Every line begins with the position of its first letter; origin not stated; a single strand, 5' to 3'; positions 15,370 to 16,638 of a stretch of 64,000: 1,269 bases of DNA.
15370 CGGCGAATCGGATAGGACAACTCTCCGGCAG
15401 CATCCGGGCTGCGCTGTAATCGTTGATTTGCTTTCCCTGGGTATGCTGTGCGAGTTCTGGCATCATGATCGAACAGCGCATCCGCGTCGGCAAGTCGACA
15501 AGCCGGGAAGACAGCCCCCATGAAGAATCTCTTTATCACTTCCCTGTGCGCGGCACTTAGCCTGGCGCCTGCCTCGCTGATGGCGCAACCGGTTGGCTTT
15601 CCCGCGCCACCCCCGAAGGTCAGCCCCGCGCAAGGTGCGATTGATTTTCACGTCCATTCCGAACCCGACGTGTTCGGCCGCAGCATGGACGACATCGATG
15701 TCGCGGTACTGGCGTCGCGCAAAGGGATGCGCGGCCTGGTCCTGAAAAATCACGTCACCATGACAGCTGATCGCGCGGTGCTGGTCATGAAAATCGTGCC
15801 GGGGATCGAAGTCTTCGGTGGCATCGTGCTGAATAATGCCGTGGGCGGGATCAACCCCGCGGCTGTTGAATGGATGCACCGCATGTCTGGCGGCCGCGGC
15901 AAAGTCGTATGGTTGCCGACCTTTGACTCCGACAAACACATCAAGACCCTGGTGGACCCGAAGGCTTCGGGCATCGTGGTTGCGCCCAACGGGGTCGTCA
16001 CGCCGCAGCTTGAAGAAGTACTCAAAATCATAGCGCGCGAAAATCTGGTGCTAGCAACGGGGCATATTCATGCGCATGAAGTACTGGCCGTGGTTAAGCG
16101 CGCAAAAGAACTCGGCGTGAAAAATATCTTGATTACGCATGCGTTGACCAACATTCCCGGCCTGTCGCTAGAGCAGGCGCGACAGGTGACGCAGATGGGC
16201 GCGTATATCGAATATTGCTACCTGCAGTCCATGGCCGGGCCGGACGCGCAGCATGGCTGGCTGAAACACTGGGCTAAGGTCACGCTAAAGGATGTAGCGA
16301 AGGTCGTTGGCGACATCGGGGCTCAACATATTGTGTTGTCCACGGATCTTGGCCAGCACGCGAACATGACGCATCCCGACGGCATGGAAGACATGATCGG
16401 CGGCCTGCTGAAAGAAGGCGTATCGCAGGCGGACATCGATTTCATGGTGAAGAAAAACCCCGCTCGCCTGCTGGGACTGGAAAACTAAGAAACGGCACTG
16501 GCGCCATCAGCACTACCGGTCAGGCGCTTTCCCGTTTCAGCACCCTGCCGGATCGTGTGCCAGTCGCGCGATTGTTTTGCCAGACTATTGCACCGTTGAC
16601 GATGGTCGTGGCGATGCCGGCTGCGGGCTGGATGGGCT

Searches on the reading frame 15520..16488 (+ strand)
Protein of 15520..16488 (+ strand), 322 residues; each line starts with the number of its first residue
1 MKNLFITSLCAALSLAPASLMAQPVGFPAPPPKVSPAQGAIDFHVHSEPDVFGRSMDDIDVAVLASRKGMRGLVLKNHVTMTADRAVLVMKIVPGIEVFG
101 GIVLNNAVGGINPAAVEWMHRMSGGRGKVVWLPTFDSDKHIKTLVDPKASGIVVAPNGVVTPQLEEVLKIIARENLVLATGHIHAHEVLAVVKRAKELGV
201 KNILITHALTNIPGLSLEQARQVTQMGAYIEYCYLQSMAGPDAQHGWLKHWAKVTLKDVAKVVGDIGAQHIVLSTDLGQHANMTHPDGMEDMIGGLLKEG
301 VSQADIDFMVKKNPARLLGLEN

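Call 82: search_protein_families(library=pfam, max_evalue=0.00001, proteins=[window:15520-16488:+])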
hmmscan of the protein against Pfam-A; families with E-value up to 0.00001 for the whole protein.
window:15520-16488:+ (322 aa): 1 family
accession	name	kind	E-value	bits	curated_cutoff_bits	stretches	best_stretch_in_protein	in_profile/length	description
PF19799.5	DUF6282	-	3.1e-66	223.3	26.8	1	39-231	1-196/196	Family of unknown function (DUF6282)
